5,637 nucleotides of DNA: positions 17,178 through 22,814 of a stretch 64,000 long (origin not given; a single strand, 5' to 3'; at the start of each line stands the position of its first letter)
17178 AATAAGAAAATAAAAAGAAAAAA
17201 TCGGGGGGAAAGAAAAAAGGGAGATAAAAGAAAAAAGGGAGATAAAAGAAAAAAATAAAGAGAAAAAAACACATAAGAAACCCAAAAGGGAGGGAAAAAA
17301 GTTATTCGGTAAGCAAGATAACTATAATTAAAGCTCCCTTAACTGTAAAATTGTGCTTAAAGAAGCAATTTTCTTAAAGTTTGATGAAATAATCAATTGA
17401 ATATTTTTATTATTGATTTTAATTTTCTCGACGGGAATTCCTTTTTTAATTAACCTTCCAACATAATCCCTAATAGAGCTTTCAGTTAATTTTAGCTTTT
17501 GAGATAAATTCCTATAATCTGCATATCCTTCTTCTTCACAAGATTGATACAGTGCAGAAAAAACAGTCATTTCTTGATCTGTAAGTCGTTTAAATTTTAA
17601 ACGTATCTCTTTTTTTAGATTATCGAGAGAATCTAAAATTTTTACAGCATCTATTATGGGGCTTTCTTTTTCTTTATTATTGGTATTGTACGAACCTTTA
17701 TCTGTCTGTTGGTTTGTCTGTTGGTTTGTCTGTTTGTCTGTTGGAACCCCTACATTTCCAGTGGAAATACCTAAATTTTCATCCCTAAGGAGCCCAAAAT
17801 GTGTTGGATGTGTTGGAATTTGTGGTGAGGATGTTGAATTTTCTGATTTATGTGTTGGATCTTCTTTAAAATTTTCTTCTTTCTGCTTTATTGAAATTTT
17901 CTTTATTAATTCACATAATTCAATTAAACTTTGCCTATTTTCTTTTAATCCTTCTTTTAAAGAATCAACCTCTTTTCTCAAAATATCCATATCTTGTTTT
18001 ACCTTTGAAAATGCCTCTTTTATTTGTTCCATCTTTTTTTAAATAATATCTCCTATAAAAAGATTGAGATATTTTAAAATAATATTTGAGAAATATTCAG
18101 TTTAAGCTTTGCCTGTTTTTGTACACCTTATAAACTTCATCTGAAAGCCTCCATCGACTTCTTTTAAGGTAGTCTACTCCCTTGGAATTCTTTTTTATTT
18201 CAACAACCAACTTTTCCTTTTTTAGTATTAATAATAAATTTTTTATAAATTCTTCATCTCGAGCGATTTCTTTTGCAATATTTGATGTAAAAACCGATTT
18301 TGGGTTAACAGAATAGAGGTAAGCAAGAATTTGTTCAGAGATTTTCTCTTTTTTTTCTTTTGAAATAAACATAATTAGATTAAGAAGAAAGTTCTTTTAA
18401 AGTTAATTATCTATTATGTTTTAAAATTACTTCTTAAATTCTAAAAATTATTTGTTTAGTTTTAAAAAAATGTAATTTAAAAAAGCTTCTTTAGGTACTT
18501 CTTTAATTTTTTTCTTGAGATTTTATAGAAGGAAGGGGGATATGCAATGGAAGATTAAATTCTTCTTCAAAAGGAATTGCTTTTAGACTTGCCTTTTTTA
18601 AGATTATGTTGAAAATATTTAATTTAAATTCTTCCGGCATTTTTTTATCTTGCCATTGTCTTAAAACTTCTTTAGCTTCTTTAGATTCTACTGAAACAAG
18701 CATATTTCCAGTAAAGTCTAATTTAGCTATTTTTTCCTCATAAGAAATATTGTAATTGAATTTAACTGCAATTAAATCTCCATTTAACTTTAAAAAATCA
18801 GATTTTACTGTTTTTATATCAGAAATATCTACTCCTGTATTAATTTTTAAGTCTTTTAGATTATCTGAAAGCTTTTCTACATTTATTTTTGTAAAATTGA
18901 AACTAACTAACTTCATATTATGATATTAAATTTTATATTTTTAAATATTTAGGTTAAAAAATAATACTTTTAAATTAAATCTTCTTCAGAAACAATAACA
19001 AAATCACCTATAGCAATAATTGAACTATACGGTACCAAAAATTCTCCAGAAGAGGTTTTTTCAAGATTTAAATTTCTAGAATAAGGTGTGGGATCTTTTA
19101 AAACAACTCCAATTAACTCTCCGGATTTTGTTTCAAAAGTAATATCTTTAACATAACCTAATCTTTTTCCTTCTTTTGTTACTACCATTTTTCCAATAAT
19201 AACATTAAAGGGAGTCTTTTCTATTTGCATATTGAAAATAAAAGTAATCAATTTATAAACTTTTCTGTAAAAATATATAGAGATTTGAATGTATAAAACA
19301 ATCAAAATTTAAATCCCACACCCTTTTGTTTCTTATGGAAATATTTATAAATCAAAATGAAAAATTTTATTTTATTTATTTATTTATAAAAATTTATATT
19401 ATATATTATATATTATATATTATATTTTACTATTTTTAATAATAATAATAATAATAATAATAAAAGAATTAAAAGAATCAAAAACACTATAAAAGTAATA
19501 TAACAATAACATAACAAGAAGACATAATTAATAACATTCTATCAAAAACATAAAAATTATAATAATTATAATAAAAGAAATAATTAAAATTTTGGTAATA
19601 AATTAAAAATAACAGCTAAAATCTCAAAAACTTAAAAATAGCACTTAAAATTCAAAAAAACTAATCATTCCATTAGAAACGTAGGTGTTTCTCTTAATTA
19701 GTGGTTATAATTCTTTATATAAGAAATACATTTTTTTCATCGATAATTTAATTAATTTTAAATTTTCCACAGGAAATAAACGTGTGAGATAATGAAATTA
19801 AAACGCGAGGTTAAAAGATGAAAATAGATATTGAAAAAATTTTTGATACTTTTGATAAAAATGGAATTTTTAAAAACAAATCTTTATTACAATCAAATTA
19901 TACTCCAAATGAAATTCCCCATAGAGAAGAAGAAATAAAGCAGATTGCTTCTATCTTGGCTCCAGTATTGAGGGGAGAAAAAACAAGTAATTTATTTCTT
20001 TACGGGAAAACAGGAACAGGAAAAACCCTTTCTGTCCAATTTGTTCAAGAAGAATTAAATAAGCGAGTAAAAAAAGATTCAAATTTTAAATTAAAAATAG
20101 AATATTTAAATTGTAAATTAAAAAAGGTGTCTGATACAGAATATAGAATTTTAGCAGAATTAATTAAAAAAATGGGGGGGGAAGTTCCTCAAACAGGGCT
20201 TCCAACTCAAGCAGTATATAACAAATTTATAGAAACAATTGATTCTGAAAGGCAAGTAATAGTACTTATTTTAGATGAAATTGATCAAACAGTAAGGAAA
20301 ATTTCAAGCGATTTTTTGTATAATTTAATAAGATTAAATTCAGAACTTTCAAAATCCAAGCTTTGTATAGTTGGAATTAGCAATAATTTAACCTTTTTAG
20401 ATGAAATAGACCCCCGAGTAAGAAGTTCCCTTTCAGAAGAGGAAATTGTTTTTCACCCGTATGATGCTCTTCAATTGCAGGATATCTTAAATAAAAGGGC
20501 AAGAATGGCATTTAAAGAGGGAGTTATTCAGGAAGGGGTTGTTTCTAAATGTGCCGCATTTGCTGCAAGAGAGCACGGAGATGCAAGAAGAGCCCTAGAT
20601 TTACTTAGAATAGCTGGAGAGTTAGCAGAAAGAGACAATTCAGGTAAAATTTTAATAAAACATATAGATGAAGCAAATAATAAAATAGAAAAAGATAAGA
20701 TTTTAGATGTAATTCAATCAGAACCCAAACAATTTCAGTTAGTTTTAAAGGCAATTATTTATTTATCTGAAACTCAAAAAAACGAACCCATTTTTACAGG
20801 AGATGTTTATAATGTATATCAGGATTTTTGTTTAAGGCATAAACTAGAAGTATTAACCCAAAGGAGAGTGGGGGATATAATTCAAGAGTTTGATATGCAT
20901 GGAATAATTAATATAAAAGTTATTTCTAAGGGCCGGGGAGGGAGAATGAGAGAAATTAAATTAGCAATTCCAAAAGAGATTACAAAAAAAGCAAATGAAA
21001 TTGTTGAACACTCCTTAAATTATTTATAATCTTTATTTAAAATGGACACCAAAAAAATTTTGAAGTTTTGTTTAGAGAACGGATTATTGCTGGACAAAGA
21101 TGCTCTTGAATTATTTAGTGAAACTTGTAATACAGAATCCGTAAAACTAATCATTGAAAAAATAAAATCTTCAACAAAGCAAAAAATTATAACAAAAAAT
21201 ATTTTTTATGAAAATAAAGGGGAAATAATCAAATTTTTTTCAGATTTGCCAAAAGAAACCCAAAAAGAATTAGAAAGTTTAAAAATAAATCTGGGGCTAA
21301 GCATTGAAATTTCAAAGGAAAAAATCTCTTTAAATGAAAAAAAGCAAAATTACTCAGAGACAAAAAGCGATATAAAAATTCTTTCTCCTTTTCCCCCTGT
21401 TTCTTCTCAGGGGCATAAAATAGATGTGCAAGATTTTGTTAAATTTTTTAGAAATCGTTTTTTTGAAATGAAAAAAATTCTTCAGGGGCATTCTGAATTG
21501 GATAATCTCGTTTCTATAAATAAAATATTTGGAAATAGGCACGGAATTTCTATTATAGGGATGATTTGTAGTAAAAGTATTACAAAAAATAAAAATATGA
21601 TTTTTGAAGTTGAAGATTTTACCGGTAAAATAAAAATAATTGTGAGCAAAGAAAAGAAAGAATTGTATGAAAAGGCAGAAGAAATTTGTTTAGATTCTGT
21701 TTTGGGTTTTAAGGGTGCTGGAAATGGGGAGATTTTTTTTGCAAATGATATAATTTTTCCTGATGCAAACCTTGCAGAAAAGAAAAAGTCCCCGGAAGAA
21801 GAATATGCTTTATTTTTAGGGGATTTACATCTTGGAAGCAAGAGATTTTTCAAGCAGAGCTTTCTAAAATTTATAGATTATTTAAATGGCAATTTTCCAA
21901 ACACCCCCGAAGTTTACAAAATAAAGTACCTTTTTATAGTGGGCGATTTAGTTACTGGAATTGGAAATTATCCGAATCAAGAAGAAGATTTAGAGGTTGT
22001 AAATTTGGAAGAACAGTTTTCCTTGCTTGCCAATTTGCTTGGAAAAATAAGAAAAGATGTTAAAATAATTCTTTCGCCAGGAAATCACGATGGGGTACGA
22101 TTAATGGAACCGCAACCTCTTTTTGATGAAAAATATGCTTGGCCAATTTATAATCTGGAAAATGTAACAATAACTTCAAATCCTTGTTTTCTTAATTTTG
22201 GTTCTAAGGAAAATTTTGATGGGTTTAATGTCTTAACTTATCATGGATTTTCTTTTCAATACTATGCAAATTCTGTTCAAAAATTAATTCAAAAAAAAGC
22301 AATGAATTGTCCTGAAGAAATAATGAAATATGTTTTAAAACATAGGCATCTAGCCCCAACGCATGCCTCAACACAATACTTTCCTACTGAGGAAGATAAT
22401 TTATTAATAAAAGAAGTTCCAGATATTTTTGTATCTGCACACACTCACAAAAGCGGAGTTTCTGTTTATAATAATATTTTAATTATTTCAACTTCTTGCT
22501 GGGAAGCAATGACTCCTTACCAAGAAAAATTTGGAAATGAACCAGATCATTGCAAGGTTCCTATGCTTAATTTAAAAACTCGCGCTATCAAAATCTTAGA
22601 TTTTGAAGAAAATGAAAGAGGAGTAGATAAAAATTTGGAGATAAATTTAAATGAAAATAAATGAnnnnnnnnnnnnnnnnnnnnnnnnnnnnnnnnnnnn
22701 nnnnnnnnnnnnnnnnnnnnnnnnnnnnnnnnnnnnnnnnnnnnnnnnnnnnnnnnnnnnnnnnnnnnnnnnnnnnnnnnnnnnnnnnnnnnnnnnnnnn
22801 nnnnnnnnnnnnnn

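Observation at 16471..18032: Convergent paralogous coiled-coil/wHTH genes whose low-complexity linkers are built from the same DNA repeats found in the upstream non-coding array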

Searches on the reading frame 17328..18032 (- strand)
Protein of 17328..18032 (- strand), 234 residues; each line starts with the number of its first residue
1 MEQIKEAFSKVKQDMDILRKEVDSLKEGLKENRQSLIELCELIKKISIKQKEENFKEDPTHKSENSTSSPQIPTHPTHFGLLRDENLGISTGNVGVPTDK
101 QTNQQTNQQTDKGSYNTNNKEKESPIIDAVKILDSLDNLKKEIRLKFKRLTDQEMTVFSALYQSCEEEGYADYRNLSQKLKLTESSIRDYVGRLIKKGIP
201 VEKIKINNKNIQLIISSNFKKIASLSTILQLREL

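Call 9: search_protein_families(library=pfam, proteins=[window:17328-18032:-], max_evalue=0.1)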
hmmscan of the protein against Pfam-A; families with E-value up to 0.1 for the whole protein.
window:17328-18032:- (234 aa): 12 families
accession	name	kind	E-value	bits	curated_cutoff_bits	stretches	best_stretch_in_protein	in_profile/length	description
PF13412.12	HTH_24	-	0.00074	19.5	21.9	1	167-199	14-46/48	Winged helix-turn-helix DNA-binding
PF13730.12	HTH_36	-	0.0013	18.9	25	1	149-199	2-54/55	Helix-turn-helix domain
PF21984.2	DnaD_N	-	0.0018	18.9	27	1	150-199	14-64/101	DnaD N-terminal domain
PF03105.24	SPX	-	0.0047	17.4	27.8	1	39-183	25-176/340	SPX domain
PF01978.25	TrmB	-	0.018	15.3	25.6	1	150-207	6-58/68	Sugar-specific transcriptional regulator TrmB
PF07400.16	IL11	-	0.018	15.1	25.8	0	3-83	61-143/170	Interleukin 11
PF10779.14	XhlA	-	0.026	15.1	34.7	1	4-51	2-49/67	Haemolysin XhlA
PF01726.22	LexA_DNA_bind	-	0.029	14.6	23.7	1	148-199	2-55/65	LexA DNA binding domain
PF08279.18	HTH_11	-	0.033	14.5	25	1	175-204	20-49/55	HTH domain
PF01325.25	Fe_dep_repress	-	0.036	14.7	26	1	156-198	8-50/60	Iron dependent repressor, N-terminal DNA binding domain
PF08784.17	RPA_C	-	0.048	14.8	22.6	0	114-199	16-98/106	Replication protein A C terminal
PF07926.17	TPR_MLP1_2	-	0.051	14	36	1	2-43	60-101/129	TPR/MLP1/MLP2-like protein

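Call 10: search_protein_families(library=phrogs, proteins=[window:17328-18032:-], max_evalue=0.01)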
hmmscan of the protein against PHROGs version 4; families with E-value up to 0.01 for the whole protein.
window:17328-18032:- (234 aa): 1 family
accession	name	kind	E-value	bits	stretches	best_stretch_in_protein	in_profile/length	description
phrog_1032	-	DNA, RNA and nucleotide metabolism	0.0095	17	0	35-209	75-244/281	replication initiation protein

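Call 14: find_homologous_proteins(query=window:17328-18032:-, max_evalue=0.001)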
Query window:17328-18032:- (234 aa): 2391 proteins with E <= 0.001 among 3337 candidates; the best 120 are listed.
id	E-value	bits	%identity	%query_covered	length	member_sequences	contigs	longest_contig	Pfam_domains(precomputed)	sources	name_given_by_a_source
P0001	2.1e-142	490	100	100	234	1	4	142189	-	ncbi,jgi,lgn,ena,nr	ncbi:MAG TPA: hypothetical protein PK357_01550 [Candidatus Pacearchaeota archaeon]|nr:hypothetical p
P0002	1.1e-131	455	92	100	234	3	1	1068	-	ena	-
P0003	3.0e-117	408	83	100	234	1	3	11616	-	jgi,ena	jgi:DNA-binding MarR family transcriptional regulator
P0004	2.7e-108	379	80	100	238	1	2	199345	-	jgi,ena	jgi:hypothetical protein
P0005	7.3e-104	364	75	100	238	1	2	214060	-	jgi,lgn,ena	jgi:chromosome segregation ATPase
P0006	2.1e-102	360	76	100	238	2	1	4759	-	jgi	jgi:ribosomal protein L16 Arg81 hydroxylase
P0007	6.3e-99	348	71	100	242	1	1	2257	-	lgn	-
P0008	5.1e-98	345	71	100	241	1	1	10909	-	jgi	jgi:hypothetical protein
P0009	5.1e-97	342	73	100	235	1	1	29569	-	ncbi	ncbi:MAG: hypothetical protein ABIE36_01840 [Candidatus Diapherotrites archaeon]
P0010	6.7e-97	342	74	100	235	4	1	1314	-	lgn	-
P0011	5.7e-92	326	71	100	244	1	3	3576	-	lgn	-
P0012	3.9e-91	323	70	100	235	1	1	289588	-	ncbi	-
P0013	7.7e-91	322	69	100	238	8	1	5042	-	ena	-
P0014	3.2e-83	297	65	100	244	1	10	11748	PF13730.13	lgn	-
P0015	1.2e-82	295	64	100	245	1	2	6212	PF13730.13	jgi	jgi:DNA-binding MarR family transcriptional regulator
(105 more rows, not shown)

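Call 36: search_solved_structures(query=A2, max_evalue=1)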
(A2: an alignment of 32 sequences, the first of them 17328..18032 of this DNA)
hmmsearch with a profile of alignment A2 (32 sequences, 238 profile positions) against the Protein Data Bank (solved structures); distinct sequences matched with E-value up to 1: 3.
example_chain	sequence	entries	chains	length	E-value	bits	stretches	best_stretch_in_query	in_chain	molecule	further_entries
7fby_A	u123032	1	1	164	0.004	20.2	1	164-203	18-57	Transcriptional regulatory protein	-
9w4v_A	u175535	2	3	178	0.0048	19.9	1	164-203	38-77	Uncharacterized HTH-type transcriptional regulator PH0140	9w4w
8g4k_A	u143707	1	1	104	0.35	13.8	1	2-58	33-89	5HCS_TGFBR2_1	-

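Call 42: predict_structure(alignment_id=A2)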
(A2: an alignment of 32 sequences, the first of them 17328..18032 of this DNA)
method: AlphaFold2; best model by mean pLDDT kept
length: 234 residues; sequences in the alignment: 32
mean_pLDDT: 75.8   pTM: 0.45
mean pLDDT of the five models: 75.8, 73.6, 73.5, 72.5, 59.8
residues with pLDDT >= 90: 115; 70-90: 46; 50-70: 7; < 50: 66
segments of 3 or more residues with pLDDT < 50: 55-120
pLDDT, mean of each block of 10 residues (from residue 1): 87 96 96 96 89 48 36 40 39 39 43 40 72 88 90 95 93 94 95 94 89 92 90 86
secondary structure, 60 per line:
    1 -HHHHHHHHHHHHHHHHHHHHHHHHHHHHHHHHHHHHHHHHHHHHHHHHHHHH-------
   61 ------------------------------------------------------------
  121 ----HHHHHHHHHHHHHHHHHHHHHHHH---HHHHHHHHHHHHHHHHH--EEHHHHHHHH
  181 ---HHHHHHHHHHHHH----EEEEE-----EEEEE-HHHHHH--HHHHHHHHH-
elements in order: H2-53 H125-148 H152-168 H173-180 H184-196 E201-205 E211-215 H217-222 H225-233

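Call 47: fold_search(model_id=the predicted structure, library=pdb)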
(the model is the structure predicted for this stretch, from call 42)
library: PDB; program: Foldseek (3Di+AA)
matches with E <= 10: 1488; with E <= 0.001: 9
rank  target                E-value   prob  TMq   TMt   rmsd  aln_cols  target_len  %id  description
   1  1s3j_A                2.2e-04  1.00  0.29  0.45  11.1       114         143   16  X-ray crystal structure of YusO protein from Bacillus subtilis (released 2004-04-13)
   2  1s3j_B                4.9e-04  1.00  0.30  0.47  12.3       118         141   15  X-ray crystal structure of YusO protein from Bacillus subtilis (released 2004-04-13)
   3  2rdp                  5.6e-04  1.00  0.28  0.44  11.8       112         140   20  The structure of a MarR family protein from Bacillus stearothermophilus (released 2007-11-13)
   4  5aip_A                6.0e-04  1.00  0.29  0.45  11.7       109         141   20  Crystal structure of NadR in complex with 4-hydroxyphenylacetate (released 2016-03-02)
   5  2nyx_B                6.7e-04  1.00  0.30  0.45  10.6       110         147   12  Crystal structure of RV1404 from Mycobacterium tuberculosis (released 2006-12-05)
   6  3bpx_B                7.2e-04  1.00  0.29  0.47  10.1       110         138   18  Crystal Structure of MarR (released 2008-05-20)
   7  5eri                  8.7e-04  1.00  0.29  0.42  15.8       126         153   22  MarR Protein from Peptoclostridium difficile DA00132 (released 2016-11-16)
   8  3nqo_A                9.2e-04  1.00  0.29  0.37  13.6       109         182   21  Crystal structure of a MarR family transcriptional regulator (CD1569) from Clostridium difficile 630 at 2.20 A resolut (released 2010-07-21)
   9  4yif_B                9.2e-04  1.00  0.28  0.44  11.9       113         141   12  Crystal structure of Rv0880 (released 2015-06-10)
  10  7dvr                  1.1e-03  1.00  0.29  0.43  12.4       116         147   17  Crystal structure of heme sensor protein PefR from Streptococcus agalactiae in complex with heme (released 2021-09-29)
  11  2yr2_A                1.2e-03  1.00  0.29  0.44  12.2       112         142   15  Crystal Structure of the Hypothetical regulator from Sulfolobus tokodaii (released 2007-10-02)
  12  4fht_A                1.3e-03  1.00  0.28  0.44   7.8       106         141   16  Crystal Structure of the PcaV transcriptional regulator from Streptomyces coelicolor in complex with its natural ligan (released 2013-04-24)
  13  3nqo_B                1.3e-03  1.00  0.28  0.36  14.2       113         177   20  Crystal structure of a MarR family transcriptional regulator (CD1569) from Clostridium difficile 630 at 2.20 A resolut (released 2010-07-21)
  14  4yif_C                1.3e-03  1.00  0.27  0.42  11.5       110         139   12  Crystal structure of Rv0880 (released 2015-06-10)
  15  8zde_B                1.4e-03  1.00  0.29  0.44  15.5       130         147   15  Crystal structure of HsmR with DNA bound (released 2025-11-05)
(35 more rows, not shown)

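Call 56: search_protein_families(library=ncbifam, proteins=[window:17328-18032:-], max_evalue=0.001)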
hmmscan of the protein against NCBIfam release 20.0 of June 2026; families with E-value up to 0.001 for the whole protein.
window:17328-18032:- (234 aa): 0 families

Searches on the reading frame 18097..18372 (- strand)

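Call 9: search_protein_families(library=pfam, proteins=[window:18097-18372:-], max_evalue=0.1)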
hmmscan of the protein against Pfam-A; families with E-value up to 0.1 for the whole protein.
window:18097-18372:- (91 aa): 4 families
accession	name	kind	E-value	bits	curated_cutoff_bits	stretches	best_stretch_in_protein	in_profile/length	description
PF03444.21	HrcA_DNA-bdg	-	0.00066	19.7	21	1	15-56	12-53/79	Winged helix-turn-helix transcription repressor, HrcA DNA-binding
PF07381.18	EarA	-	0.008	16.4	22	1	10-41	9-40/90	EarA-like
PF11848.13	DUF3368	-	0.034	14.5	27.3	1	46-82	7-40/46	Domain of unknown function (DUF3368)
PF22979.2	HTH_69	-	0.062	13.6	27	1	7-61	7-61/69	Winged helix-turn-helix domain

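Call 10: search_protein_families(library=phrogs, proteins=[window:18097-18372:-], max_evalue=0.01)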
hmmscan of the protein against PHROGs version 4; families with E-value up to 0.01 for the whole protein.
window:18097-18372:- (91 aa): 0 families

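Call 56: search_protein_families(library=ncbifam, proteins=[window:18097-18372:-], max_evalue=0.001)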
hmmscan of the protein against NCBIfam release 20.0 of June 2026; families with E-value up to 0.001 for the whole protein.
window:18097-18372:- (91 aa): 1 family
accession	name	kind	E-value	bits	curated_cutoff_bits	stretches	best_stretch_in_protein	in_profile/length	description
TIGR01884.1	cas_HTH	subfamily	0.0006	19.3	60.2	1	14-64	146-194/202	CRISPR-associated CARF protein Csa3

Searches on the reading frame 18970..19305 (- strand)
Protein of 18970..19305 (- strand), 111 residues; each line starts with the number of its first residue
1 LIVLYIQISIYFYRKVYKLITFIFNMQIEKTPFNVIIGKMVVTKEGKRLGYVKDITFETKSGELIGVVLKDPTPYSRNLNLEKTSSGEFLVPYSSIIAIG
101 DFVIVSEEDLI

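Call 9: search_protein_families(library=pfam, proteins=[window:18970-19305:-], max_evalue=0.1)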
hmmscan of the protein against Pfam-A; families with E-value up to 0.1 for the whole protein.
window:18970-19305:- (111 aa): 2 families
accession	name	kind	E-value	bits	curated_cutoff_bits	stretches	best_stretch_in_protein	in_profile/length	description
PF05239.21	PRC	-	1.4e-11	44.6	21.2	1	36-106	9-72/78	PRC-barrel domain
PF24986.1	PRC_RimM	-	0.029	14.4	27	0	36-94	4-47/69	RimM PRC barrel domain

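Call 10: search_protein_families(library=phrogs, proteins=[window:18970-19305:-], max_evalue=0.01)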
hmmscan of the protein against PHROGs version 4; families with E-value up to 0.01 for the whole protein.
window:18970-19305:- (111 aa): 0 families

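Call 56: search_protein_families(library=ncbifam, proteins=[window:18970-19305:-], max_evalue=0.001)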
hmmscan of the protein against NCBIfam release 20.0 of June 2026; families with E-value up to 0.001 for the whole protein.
window:18970-19305:- (111 aa): 2 families
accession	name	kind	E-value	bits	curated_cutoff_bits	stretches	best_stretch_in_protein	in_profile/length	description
TIGR02888.1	spore_YlmC_YmxH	subfamily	2.1e-05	24.6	44.2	1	43-105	13-73/76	YlmC/YmxH family sporulation protein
TIGR02273.1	16S_RimM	equivalog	0.00086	18.8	66.2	0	36-95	100-145/166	ribosome maturation factor RimM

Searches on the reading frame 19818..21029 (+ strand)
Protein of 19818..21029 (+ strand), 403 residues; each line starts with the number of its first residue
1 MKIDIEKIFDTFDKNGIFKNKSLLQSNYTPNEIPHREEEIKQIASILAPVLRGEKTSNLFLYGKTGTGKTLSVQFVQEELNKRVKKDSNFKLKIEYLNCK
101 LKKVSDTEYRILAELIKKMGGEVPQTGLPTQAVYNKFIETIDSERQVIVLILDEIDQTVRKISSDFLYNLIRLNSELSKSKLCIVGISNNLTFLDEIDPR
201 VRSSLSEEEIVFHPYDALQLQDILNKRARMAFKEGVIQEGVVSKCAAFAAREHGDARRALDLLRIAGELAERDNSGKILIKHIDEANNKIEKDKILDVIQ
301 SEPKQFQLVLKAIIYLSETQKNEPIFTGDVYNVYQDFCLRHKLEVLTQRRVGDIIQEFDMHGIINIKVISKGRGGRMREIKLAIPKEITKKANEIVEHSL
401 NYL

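Call 56: search_protein_families(library=ncbifam, proteins=[window:19818-21029:+], max_evalue=0.001)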
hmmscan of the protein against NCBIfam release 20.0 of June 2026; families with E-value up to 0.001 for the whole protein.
window:19818-21029:+ (403 aa): 6 families
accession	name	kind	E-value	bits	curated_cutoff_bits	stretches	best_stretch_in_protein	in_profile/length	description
NF001625.0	PRK00411.1-3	equivalog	8.6e-146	485.9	501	1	4-392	6-392/415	ORC1-type DNA replication protein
TIGR02928.1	TIGR02928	subfamily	6.4e-125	416.8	181.3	1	17-382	1-366/366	orc1/cdc6 family replication initiation protein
NF001623.0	PRK00411.1-1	equivalog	4e-61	207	311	1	9-393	9-400/411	ORC1-type DNA replication protein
NF001624.0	PRK00411.1-2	subfamily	2.5e-58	197.8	354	1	15-388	11-367/374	ORC1-type DNA replication protein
NF001626.0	PRK00411.1-5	equivalog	2.2e-44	151.8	417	1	15-387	14-368/374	ORC1-type DNA replication protein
NF006505.0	PRK08939.1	equivalog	0.00069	19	228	0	34-83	134-183/306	primosomal protein DnaI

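Call 57: search_protein_families(library=pfam, proteins=[window:19818-21029:+], max_evalue=0.001)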
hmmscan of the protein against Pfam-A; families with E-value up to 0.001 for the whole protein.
window:19818-21029:+ (403 aa): 9 families
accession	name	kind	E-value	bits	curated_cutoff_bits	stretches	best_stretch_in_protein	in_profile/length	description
PF22703.2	Cdc6_lid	-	2.6e-26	91.7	27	1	221-287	1-67/68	Cdc6 AAA+ ATPase-type lid domain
PF09079.17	Cdc6_C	-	1.1e-25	89.9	25.1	1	297-392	1-96/96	CDC6, C terminal winged helix domain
PF13191.12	AAA_16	-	6.3e-11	43.5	32.6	1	33-184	2-166/167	AAA ATPase domain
PF13401.12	AAA_22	-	3.8e-10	40.6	27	1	57-175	6-109/130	AAA domain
PF00004.35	AAA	-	6.7e-08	33.5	21.2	1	60-210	2-127/131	ATPase family associated with various cellular activities (AAA)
PF01637.24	ATPase_2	-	1.6e-07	31.8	33.2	1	36-184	4-150/225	ATPase domain predominantly from Archaea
PF22606.2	Cdc6-ORC-like_ATPase_lid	-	2.2e-05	24.7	27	1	215-271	1-57/60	Cdc6/ORC-like, ATPase lid domain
PF05729.18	NACHT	-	8.6e-05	22.9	26.7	1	59-173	3-116/167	NACHT domain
PF05621.17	TniB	-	0.00013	21.9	22.4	1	50-194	29-169/189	Bacterial TniB protein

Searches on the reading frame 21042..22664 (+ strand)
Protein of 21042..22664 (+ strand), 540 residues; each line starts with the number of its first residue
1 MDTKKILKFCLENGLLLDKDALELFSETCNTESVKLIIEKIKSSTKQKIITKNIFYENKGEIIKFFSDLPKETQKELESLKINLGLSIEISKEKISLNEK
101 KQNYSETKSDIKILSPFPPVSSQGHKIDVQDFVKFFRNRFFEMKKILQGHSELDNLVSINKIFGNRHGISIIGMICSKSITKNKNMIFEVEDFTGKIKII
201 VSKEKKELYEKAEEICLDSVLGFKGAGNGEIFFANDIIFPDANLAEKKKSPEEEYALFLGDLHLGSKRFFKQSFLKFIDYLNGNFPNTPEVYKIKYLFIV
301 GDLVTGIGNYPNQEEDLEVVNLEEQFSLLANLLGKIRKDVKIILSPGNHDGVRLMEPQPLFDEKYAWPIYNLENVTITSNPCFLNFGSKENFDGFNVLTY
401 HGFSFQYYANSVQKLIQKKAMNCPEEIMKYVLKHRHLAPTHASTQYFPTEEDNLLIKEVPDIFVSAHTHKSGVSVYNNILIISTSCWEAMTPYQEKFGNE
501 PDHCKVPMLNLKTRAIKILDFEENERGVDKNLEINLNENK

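Call 56: search_protein_families(library=ncbifam, proteins=[window:21042-22664:+], max_evalue=0.001)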
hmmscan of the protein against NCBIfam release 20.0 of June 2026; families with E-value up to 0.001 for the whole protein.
window:21042-22664:+ (540 aa): 5 families
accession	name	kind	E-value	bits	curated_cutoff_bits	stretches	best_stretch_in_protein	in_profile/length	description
NF003118.0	PRK04036.1-3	equivalog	2.9e-119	399.2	445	1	1-522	3-480/481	DNA-directed DNA polymerase II small subunit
NF003120.0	PRK04036.1-5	equivalog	1.7e-104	350.3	671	1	96-522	127-547/547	DNA-directed DNA polymerase II small subunit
NF003117.0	PRK04036.1-2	equivalog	2.4e-87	293.8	993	1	44-523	168-646/650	DNA-directed DNA polymerase II small subunit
NF003119.0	PRK04036.1-4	equivalog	1e-83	281.8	823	1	44-523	108-583/590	DNA-directed DNA polymerase II small subunit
NF003116.0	PRK04036.1-1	equivalog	4.7e-77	259.8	425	1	100-521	122-529/530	DNA-directed DNA polymerase II small subunit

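Call 57: search_protein_families(library=pfam, proteins=[window:21042-22664:+], max_evalue=0.001)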
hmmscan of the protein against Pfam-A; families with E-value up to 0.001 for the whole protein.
window:21042-22664:+ (540 aa): 3 families
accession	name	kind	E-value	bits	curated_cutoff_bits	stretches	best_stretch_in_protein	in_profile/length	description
PF00149.33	Metallophos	-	1.6e-12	48.7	21.5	1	257-470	4-190/191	Calcineurin-like phosphoesterase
PF04042.21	DNA_pol_E_B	-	7.1e-12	45.6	29.1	1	257-470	2-206/210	DNA polymerase alpha/epsilon subunit B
PF01336.31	tRNA_anti-codon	-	0.00036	20.8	27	1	170-225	2-55/75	OB-fold nucleic acid binding domain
